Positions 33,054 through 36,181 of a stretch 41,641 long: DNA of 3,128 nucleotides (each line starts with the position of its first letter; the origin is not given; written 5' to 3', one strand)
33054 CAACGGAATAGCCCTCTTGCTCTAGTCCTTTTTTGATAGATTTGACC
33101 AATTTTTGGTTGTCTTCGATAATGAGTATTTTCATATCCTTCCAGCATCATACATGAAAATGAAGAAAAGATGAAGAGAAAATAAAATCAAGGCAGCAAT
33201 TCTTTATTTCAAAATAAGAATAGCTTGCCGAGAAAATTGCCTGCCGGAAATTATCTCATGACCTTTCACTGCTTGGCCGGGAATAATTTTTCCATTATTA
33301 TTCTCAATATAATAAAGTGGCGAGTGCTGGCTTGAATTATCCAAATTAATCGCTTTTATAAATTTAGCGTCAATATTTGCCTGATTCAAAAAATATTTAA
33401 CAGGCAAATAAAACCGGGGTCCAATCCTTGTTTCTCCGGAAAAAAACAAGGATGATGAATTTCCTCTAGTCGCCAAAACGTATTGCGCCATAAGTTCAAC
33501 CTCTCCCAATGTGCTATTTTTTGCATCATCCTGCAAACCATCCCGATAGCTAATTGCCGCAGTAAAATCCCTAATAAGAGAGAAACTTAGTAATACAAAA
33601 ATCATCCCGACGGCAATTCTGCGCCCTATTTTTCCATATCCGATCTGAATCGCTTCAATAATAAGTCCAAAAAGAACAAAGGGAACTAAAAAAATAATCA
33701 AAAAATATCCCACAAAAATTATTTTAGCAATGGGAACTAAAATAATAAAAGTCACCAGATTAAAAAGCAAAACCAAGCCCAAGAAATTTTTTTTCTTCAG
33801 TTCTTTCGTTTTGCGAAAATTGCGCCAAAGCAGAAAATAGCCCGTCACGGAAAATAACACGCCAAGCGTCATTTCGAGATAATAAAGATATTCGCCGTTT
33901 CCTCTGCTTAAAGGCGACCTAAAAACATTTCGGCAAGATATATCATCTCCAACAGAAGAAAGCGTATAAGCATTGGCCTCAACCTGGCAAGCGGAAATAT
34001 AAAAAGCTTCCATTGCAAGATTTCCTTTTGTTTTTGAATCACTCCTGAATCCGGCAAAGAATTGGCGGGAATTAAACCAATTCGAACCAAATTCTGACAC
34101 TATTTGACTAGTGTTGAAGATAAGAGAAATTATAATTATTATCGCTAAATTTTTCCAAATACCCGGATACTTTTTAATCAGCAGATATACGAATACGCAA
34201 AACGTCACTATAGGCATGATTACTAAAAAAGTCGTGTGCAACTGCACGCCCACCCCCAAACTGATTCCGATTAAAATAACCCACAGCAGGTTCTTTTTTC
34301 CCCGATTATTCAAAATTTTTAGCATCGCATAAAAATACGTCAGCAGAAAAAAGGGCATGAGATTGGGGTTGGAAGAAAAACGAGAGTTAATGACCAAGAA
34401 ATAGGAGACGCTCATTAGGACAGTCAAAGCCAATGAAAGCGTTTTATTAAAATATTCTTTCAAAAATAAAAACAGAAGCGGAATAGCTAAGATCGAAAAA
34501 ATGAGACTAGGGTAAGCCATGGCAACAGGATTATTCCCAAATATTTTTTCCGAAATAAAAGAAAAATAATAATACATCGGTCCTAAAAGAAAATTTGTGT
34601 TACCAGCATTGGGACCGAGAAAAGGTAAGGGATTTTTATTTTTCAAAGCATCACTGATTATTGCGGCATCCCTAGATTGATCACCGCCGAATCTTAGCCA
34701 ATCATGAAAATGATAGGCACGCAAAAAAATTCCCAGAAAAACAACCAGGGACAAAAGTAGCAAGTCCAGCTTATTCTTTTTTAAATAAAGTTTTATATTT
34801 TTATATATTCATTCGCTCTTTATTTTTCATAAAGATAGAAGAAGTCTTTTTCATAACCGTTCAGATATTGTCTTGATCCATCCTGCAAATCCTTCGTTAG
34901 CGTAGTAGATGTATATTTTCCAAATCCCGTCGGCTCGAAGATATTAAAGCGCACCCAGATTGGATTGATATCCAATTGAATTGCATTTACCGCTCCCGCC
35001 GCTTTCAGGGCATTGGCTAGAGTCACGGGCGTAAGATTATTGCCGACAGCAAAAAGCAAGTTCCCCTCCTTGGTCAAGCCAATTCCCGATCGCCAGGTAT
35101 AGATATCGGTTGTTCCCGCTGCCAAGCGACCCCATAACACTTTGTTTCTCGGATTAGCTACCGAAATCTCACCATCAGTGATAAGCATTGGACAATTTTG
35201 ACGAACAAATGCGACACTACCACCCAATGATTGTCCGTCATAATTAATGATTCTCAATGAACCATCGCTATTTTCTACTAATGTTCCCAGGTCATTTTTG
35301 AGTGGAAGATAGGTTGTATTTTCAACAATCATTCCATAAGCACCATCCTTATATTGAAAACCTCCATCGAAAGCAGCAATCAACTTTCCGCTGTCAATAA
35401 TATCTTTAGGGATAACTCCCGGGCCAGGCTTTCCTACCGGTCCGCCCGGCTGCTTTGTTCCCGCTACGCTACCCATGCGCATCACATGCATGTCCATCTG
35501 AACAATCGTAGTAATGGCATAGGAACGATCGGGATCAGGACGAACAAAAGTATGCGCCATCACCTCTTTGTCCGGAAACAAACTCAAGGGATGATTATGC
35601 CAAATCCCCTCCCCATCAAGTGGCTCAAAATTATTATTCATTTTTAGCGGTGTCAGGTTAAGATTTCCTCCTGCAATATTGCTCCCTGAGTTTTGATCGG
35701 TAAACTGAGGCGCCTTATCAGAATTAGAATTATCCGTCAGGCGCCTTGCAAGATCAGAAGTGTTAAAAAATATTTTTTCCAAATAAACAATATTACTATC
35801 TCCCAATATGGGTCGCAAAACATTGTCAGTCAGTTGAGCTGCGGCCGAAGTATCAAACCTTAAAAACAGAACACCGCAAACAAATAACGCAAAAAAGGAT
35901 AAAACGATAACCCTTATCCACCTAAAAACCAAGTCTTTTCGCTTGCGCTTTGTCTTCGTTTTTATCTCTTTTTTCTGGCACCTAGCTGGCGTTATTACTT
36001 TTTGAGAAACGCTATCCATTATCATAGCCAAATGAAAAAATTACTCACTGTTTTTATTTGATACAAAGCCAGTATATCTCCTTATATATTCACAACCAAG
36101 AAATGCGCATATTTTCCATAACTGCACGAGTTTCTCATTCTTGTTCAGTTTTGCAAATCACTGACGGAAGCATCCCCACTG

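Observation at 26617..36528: Six 11-bp-phased ATGAA direct-repeat boxes mark every transcription-unit boundary of the twin-TCS island (putative regulon operator)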

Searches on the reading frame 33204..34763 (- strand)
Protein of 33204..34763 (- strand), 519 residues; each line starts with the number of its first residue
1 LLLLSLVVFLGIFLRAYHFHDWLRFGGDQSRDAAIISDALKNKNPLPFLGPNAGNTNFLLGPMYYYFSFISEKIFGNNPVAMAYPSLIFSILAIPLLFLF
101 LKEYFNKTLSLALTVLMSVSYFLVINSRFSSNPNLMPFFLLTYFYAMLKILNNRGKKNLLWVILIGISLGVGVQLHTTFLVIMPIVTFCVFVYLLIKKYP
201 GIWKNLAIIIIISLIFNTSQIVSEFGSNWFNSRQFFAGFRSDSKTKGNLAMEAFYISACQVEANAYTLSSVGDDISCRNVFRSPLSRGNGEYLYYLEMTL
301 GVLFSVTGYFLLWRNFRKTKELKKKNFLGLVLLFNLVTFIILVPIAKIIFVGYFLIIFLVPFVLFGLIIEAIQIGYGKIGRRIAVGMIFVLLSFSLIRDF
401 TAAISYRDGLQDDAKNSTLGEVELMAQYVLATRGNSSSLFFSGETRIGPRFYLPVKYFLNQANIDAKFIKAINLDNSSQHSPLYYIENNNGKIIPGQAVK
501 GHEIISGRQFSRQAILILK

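Call 10: search_protein_families(library=pfam, proteins=[window:33204-34763:-])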
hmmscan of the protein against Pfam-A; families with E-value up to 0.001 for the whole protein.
window:33204-34763:- (519 aa): 1 family
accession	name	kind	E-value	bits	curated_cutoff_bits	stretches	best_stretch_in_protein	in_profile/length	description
PF13231.12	PMT_2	-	1.7e-11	45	26.1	1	62-210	4-145/160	Dolichyl-phosphate-mannose-protein mannosyltransferase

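Call 13: search_protein_families(library=ncbifam, proteins=[window:33204-34763:-], max_evalue=0.00001)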
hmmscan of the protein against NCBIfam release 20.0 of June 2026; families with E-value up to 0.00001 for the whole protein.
window:33204-34763:- (519 aa): 1 family
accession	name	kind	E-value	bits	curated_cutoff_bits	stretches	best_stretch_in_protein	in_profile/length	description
TIGR03663.1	TIGR03663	subfamily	7.8e-07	28.5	126.25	1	61-363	52-329/435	flippase activity-associated protein Agl23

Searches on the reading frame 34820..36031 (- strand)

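Call 10: search_protein_families(library=pfam, proteins=[window:34820-36031:-])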
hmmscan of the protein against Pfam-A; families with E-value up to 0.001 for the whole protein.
window:34820-36031:- (403 aa): 1 family
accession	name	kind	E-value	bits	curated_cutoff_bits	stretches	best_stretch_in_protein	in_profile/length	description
PF09992.14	NAGPA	-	1.1e-09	39.2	25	1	217-354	3-137/169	Phosphodiester glycosidase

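Call 13: search_protein_families(library=ncbifam, proteins=[window:34820-36031:-], max_evalue=0.00001)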
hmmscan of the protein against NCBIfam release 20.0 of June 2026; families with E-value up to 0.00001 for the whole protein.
window:34820-36031:- (403 aa): 0 families
